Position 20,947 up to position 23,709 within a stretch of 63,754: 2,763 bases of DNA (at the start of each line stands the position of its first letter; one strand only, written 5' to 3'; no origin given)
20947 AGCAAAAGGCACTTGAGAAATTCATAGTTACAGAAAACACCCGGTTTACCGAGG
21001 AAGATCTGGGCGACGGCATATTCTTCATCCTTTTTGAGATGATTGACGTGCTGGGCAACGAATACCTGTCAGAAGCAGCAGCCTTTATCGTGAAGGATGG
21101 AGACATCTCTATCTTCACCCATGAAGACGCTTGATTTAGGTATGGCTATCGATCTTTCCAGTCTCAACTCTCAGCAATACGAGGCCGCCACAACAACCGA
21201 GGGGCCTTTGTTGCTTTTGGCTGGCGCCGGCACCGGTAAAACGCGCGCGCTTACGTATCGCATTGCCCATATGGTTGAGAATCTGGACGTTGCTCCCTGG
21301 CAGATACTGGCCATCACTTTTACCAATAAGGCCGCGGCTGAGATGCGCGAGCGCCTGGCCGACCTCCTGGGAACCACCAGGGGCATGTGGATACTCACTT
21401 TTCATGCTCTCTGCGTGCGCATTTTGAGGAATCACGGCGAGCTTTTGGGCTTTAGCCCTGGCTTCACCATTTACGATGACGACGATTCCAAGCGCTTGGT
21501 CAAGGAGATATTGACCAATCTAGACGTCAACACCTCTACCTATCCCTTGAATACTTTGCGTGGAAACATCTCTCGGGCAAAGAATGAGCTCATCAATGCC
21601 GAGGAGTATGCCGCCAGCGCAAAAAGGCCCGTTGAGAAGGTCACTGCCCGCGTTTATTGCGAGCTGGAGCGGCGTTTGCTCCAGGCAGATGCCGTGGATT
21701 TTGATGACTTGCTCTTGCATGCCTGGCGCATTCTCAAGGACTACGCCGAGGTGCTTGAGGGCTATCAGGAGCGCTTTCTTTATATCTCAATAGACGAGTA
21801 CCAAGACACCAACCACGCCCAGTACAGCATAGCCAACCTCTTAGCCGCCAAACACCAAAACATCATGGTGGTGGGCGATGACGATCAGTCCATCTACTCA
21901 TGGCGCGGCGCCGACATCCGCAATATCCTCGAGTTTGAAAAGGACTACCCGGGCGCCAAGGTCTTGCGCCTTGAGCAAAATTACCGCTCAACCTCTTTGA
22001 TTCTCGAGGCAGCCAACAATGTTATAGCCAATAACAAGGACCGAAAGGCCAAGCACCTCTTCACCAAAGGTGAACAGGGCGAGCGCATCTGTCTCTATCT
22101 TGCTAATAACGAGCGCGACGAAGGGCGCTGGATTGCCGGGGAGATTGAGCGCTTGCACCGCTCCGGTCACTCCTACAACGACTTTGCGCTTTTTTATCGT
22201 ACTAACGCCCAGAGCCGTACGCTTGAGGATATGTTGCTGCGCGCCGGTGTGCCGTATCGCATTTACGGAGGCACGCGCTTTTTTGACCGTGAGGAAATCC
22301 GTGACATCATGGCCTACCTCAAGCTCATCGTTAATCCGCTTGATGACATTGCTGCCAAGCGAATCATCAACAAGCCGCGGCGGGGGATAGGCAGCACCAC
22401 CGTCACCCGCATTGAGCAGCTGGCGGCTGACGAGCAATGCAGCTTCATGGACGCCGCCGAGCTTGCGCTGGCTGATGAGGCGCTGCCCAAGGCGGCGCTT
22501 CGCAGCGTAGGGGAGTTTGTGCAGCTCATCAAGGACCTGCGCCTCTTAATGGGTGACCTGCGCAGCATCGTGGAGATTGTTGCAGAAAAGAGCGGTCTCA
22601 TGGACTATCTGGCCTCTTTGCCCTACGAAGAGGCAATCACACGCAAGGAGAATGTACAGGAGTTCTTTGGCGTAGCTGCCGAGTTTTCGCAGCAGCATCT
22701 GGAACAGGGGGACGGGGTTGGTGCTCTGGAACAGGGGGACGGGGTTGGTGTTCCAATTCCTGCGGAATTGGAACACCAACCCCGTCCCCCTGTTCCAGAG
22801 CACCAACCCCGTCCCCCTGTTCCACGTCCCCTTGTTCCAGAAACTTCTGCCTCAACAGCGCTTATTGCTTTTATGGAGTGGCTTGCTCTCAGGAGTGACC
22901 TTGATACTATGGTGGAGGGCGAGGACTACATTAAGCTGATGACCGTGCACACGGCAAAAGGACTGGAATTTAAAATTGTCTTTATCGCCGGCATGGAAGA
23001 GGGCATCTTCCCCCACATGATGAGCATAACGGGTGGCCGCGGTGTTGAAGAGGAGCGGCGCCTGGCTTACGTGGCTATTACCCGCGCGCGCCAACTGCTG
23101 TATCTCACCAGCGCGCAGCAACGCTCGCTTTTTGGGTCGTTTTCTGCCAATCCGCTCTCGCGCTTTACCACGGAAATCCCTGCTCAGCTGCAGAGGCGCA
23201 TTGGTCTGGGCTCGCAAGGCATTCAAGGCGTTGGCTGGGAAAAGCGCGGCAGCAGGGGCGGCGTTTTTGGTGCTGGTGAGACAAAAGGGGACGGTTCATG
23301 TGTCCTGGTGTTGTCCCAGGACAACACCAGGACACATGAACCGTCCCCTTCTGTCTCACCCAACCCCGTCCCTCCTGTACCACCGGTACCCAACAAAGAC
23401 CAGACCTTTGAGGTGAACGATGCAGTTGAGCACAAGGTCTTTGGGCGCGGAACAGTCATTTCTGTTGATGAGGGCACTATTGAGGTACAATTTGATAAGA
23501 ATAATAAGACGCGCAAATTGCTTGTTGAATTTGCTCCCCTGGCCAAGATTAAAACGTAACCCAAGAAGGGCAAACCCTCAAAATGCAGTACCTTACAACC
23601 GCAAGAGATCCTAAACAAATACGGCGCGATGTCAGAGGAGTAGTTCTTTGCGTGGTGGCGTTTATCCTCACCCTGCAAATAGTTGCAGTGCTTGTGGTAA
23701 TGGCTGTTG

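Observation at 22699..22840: Nested palindrome translated in frame inside pcrA, with paired substitutions that remove an in-frame stop but keep the palindrome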

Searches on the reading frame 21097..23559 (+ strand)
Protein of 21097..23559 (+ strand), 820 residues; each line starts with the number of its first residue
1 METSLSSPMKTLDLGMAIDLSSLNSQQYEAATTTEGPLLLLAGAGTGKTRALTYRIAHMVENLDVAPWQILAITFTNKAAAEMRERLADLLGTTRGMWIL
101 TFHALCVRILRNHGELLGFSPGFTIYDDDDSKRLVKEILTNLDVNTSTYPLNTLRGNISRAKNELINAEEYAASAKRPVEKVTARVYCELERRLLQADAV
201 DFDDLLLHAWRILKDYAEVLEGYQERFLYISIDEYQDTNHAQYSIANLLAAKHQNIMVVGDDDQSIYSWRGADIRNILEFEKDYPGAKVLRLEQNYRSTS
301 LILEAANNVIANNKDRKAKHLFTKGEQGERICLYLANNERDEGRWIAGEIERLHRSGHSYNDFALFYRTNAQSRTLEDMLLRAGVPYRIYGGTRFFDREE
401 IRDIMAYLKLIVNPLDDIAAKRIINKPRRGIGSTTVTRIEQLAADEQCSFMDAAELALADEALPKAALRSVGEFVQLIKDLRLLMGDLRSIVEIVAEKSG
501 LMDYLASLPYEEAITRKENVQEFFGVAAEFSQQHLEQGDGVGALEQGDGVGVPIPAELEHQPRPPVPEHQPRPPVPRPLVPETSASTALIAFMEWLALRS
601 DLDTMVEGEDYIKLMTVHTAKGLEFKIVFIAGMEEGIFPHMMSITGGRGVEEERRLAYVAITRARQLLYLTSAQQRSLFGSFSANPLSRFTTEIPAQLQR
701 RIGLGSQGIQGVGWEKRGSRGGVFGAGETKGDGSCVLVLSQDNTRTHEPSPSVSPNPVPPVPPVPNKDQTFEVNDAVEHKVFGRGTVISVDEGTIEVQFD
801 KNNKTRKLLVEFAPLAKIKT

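Call 10: search_protein_families(library=pfam, proteins=[window:21097-23559:+])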
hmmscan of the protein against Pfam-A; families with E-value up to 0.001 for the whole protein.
window:21097-23559:+ (820 aa): 6 families
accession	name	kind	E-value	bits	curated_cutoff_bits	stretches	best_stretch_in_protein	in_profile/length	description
PF00580.27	UvrD-helicase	-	5.9e-89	298.8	23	1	23-285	1-271/271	UvrD/REP helicase N-terminal domain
PF13361.12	UvrD_C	-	8.9e-78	262.6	25.6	1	291-674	2-349/350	UvrD-like helicase C-terminal domain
PF13245.12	AAA_19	-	1.6e-22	80.6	25.1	1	29-268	3-132/134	AAA domain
PF13538.12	UvrD_C_2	-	4.7e-10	39.6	27.4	1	614-671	4-52/52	UvrD-like helicase C-terminal domain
PF13604.12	AAA_30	-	1e-06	29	27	1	23-88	2-67/191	AAA domain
PF21196.3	PcrA_UvrD_tudor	-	3.3e-06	27.3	23.9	1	773-817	1-48/48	PcrA/UvrD tudor domain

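Call 11: find_homologous_proteins(query=window:21097-23559:+, max_evalue=1e-50)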
Query window:21097-23559:+ (820 aa): 8000 proteins with E <= 1e-50 among 8000 candidates; the best 120 are listed.
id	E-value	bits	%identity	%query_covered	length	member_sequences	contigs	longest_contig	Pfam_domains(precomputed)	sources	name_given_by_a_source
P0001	0.0e+0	1818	100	98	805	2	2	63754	PF13538.13,PF21196.4,PF13604.13,PF13361.13,PF13245.13,PF00580.28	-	-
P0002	0.0e+0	1338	76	98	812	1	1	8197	PF13538.13,PF21196.4,PF13604.13,PF13361.13,PF13245.13,PF00580.28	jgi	-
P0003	0.0e+0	1307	75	98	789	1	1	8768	PF13538.13,PF13604.13,PF13361.13,PF13245.13,PF00580.28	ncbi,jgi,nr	ncbi:MAG: UvrD-helicase domain-containing protein [Coriobacteriales bacterium]|jgi:DNA helicase-2/AT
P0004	0.0e+0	1307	74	98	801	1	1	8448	PF13538.13,PF13604.13,PF13361.13,PF13245.13,PF00580.28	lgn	-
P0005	0.0e+0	1264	74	98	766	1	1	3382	PF13538.13,PF13604.13,PF13361.13,PF13245.13,PF00580.28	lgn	-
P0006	0.0e+0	1261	72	98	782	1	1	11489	PF13538.13,PF13604.13,PF13361.13,PF13245.13,PF00580.28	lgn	-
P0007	0.0e+0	1260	73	98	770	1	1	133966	PF13538.13,PF13604.13,PF13361.13,PF13245.13,PF00580.28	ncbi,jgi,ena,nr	ncbi:MAG: UvrD-helicase domain-containing protein [Coriobacteriia bacterium]|nr:UvrD-helicase domain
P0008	0.0e+0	1247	70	98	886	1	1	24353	PF13538.13,PF21196.4,PF13604.13,PF13361.13,PF13245.13,PF00580.28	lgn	-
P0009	0.0e+0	1225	71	98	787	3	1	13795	PF13538.13,PF13604.13,PF13361.13,PF13245.13,PF00580.28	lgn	-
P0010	0.0e+0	1224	70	98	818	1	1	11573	PF13538.13,PF13604.13,PF13361.13,PF13245.13,PF00580.28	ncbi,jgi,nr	ncbi:MAG: UvrD-helicase domain-containing protein [Coriobacteriales bacterium]|jgi:DNA helicase-2/AT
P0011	0.0e+0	1193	69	98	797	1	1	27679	PF13538.13,PF01443.25,PF13604.13,PF13361.13,PF13245.13,PF00580.28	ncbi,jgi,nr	ncbi:MAG: UvrD-helicase domain-containing protein [Coriobacteriales bacterium]|jgi:DNA helicase-2/AT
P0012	1.4e-291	988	57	98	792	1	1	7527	PF13538.13,PF01443.25,PF21196.4,PF13604.13,PF13361.13,PF13245.13,PF00580.28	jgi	jgi:DNA helicase-2/ATP-dependent DNA helicase PcrA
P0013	3.3e-289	980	57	98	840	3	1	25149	PF13538.13,PF01443.25,PF13604.13,PF13361.13,PF13245.13,PF00580.28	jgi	jgi:DNA helicase-2/ATP-dependent DNA helicase PcrA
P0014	8.7e-286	968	56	98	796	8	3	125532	PF13538.13,PF01443.25,PF21196.4,PF13604.13,PF13361.13,PF13245.13,PF00580.28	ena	-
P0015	1.4e-285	968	56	98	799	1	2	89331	PF13538.13,PF01443.25,PF21196.4,PF13604.13,PF13361.13,PF13245.13,PF00580.28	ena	-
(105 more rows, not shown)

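Call 27: find_encoding_contigs(protein=P0002, flank=10000, max_places=2)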
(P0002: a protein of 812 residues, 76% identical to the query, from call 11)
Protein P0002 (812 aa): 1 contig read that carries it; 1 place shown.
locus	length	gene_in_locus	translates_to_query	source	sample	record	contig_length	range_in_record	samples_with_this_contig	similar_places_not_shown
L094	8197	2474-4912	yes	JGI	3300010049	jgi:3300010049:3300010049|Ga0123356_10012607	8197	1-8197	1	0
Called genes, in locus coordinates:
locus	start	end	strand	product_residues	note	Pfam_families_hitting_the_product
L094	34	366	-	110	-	-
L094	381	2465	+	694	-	PF03415:Peptidase_C11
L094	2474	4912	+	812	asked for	PF00580:UvrD-helicase, PF13245:AAA_19, PF13604:AAA_30 (faint), PF13361:UvrD_C, PF13538:UvrD_C_2, PF21196:PcrA_UvrD_tudor (weak)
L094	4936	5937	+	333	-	PF02517:Rce1-like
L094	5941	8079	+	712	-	PF00005:ABC_tran, PF02463:SMC_N (faint), PF13555:AAA_29 (faint), PF13304:AAA_21 (faint), PF13401:AAA_22 (faint), PF12848:ABC_tran_Xtn, PF00005:ABC_tran, PF16326:ABC_tran_CTD (weak), +1 more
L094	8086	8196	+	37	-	?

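Call 28: find_encoding_contigs(protein=P0003, flank=10000, max_places=2)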
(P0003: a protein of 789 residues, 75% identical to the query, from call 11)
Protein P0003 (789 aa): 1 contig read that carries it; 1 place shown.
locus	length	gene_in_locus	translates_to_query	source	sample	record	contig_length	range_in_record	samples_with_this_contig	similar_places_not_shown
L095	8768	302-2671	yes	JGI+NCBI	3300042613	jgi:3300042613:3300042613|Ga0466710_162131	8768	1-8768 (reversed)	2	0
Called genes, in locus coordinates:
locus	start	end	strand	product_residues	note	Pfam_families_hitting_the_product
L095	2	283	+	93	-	?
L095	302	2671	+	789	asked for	PF00580:UvrD-helicase, PF13245:AAA_19, PF13604:AAA_30 (faint), PF13361:UvrD_C, PF13538:UvrD_C_2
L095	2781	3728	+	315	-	PF02517:Rce1-like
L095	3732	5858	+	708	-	PF00005:ABC_tran, PF02463:SMC_N (faint), PF13476:AAA_23 (faint), PF13555:AAA_29 (faint), PF13304:AAA_21 (faint), PF12848:ABC_tran_Xtn, PF00005:ABC_tran, PF16326:ABC_tran_CTD (weak), +1 more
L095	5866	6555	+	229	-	PF02163:Peptidase_M50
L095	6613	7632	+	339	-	PF00579:tRNA-synt_1b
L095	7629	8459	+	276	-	PF02616:SMC_ScpA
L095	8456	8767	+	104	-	PF04079:SMC_ScpB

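Call 29: find_encoding_contigs(protein=P0007, flank=10000, max_places=2)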
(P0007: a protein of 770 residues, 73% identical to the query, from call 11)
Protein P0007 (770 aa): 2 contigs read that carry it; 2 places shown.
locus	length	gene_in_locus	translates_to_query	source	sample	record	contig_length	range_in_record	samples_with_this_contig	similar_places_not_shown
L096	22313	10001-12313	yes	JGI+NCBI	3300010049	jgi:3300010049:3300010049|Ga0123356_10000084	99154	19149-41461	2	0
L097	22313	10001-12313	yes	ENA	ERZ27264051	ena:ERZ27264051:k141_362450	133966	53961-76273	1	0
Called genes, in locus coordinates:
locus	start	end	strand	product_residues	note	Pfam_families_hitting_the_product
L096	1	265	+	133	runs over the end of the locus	PF00334:NDK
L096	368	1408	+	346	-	PF00022:Actin, PF06723:MreB_Mbl, PF00012:HSP70, PF14450:FtsA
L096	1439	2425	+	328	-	PF04085:MreC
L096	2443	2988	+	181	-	PF04093:MreD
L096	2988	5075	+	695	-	PF03717:PBP_dimer, PF00905:Transpeptidase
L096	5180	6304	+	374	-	PF01098:FTSW_RODA_SPOVE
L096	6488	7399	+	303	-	-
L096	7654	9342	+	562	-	PF19864:Radical_SAM_N2, PF04055:Radical_SAM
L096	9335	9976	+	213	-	PF10105:DUF2344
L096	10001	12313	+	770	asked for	PF00580:UvrD-helicase, PF13245:AAA_19, PF13604:AAA_30 (faint), PF13361:UvrD_C, PF13538:UvrD_C_2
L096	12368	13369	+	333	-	PF02517:Rce1-like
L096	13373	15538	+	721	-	PF00005:ABC_tran, PF02463:SMC_N (faint), PF13175:AAA_15 (faint), PF13476:AAA_23 (faint), PF13555:AAA_29 (faint), PF12848:ABC_tran_Xtn, PF00005:ABC_tran, PF16326:ABC_tran_CTD (weak), +5 more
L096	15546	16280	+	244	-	PF02163:Peptidase_M50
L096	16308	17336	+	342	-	PF00579:tRNA-synt_1b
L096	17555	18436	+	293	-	PF02616:SMC_ScpA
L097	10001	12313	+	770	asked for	PF00580:UvrD-helicase, PF13245:AAA_19, PF13604:AAA_30 (faint), PF13361:UvrD_C, PF13538:UvrD_C_2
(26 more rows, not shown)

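Call 33: search_solved_structures(query=window:21142-23559:+, max_evalue=1e-50, show_alignments=1)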
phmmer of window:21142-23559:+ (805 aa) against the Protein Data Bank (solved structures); distinct sequences matched with E-value up to 1e-50: 9.
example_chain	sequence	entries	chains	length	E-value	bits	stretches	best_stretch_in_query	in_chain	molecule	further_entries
1pjr_A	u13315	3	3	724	1.5e-182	612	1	5-516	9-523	PCRA | ATP-DEPENDENT HELICASE PCRA | HELICASE PCRA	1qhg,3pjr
9dci_A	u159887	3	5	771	6.8e-157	527.1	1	5-518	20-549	ATP-dependent DNA helicase UvrD1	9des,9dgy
4c2t_A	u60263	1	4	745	5.2e-149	501.1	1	5-526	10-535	DNA HELICASE II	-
4c2u_A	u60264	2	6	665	3.8e-148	498.2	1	5-526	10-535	DNA HELICASE II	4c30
2pjr_A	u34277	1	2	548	4e-148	498.1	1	5-516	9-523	PROTEIN (HELICASE PCRA)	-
2is1_A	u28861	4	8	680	8.3e-148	497.1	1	5-519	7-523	DNA helicase II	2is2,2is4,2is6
3lfu_A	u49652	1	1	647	6.4e-147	494.2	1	5-519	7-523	DNA helicase II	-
1uaa_A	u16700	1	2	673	5.7e-119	401.8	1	8-489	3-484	PROTEIN (ATP-DEPENDENT DNA HELICASE REP.)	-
1qhh_B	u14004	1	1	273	1.8e-90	307.5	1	165-433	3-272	PROTEIN (PCRA (SUBUNIT))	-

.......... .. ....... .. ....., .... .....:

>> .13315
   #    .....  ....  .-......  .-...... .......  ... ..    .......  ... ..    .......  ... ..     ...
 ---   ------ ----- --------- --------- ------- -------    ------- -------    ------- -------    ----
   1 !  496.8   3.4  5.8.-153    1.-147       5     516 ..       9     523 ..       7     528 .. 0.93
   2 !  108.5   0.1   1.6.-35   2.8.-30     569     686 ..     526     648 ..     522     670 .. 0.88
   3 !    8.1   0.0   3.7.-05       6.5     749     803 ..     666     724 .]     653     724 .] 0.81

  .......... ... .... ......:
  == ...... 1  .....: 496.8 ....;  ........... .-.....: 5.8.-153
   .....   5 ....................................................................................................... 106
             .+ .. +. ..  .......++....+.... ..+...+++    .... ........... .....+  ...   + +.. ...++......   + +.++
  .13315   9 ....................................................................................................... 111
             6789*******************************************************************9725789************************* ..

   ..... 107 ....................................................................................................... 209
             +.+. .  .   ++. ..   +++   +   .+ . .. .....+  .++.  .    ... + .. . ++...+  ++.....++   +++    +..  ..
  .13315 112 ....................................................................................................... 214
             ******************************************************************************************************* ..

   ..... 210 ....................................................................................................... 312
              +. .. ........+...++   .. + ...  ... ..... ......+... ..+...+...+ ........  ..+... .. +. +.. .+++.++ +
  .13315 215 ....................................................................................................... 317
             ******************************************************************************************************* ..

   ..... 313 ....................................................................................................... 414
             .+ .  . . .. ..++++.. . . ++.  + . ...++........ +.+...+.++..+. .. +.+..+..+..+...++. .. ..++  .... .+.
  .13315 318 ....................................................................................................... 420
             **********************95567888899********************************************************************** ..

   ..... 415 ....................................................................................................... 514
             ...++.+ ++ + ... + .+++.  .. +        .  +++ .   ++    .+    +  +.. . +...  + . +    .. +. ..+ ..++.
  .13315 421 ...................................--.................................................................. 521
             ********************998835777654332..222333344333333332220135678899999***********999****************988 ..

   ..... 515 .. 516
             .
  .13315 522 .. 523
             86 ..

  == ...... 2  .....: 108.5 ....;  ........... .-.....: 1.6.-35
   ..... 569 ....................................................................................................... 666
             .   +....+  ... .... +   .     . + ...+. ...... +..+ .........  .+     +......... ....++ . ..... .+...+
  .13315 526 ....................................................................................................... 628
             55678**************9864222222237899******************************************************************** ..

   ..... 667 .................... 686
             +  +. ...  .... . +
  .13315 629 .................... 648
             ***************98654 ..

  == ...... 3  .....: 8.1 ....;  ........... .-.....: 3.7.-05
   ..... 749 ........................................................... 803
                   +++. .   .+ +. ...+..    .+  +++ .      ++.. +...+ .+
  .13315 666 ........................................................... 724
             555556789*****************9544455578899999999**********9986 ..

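Call 57: find_encoding_contigs(protein=P0001, flank=10000, max_places=4)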
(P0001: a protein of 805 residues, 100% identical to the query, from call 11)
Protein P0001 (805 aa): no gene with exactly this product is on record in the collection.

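Call 58: list_cluster_members(proteins=[P0001])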
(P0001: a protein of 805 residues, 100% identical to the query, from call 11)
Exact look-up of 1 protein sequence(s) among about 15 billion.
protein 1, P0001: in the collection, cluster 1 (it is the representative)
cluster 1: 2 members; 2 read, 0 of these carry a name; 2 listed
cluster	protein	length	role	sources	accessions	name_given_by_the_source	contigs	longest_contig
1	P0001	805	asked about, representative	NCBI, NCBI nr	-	-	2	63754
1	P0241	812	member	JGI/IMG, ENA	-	-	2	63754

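Call 71: predict_structure(alignment_id=A1)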
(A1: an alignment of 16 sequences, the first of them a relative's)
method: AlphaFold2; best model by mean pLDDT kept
length: 805 residues; sequences in the alignment: 16
mean_pLDDT: 68.4   pTM: 0.59
mean pLDDT of the five models: 68.4, 67.1, 67.0, 64.4, 59.5
residues with pLDDT >= 90: 131; 70-90: 348; 50-70: 108; < 50: 218
segments of 3 or more residues with pLDDT < 50: 221-223, 248-260, 279-316, 377-379, 522-569, 585-593, 604-607, 620-640, 663-666, 678-680, 682-692, 694-752
pLDDT, mean of each block of 10 residues (from residue 1): 77 83 70 78 89 85 74 80 81 90 90 85 90 88 88 94 95 94 89 94 93 79 70 86 61 37 66 69 39 33 29 48 74 82 83 67 74 58 80 90 86 67 87 89 84 88 88 87 87 74 80 72 36 36 36 36 45 79 49 62 54 68 34 44 52 66 50 52 44 43 31 26 25 31 31 72 88 89 88 82 70
secondary structure, 60 per line:
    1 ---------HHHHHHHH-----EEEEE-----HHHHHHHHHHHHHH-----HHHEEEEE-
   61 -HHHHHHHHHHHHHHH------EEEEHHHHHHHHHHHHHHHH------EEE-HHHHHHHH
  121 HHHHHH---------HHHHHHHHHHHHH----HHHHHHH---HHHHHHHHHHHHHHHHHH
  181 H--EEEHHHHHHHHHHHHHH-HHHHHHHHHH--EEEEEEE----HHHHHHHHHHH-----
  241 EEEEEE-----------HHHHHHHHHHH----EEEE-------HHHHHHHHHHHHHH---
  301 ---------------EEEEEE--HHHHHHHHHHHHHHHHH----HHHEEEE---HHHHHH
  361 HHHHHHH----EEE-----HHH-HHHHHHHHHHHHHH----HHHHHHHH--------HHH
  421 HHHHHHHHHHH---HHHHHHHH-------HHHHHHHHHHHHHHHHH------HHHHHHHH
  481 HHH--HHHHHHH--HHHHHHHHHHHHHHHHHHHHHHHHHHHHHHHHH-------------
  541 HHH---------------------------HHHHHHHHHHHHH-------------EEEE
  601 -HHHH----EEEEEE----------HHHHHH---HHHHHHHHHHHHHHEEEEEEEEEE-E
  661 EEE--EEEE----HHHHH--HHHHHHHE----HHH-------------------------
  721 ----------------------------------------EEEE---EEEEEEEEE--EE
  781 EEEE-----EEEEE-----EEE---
elements in order (helices of 4 or more, strands of 3 or more residues): H10-17 E23-27 H33-46 E55-59 H62-76 E83-86 H87-102 E109-111 H113-126 H136-148 H153-159 H163-181 E184-186 H187-200 H202-211 E214-220 H225-235 E241-246 H258-268 E273-276 H284-297 E316-321 H324-340 E348-351 H355-367 E372-374 H384-397 H402-409 H418-431 H435-442 H450-466 H473-483 H486-492 H495-527 H571-583 E597-600 H602-605 E610-615 H626-631 H635-648 E649-658 E660-663 E666-669 H674-678 H681-687 E761-764 E768-776 E779-784 E790-794 E800-802
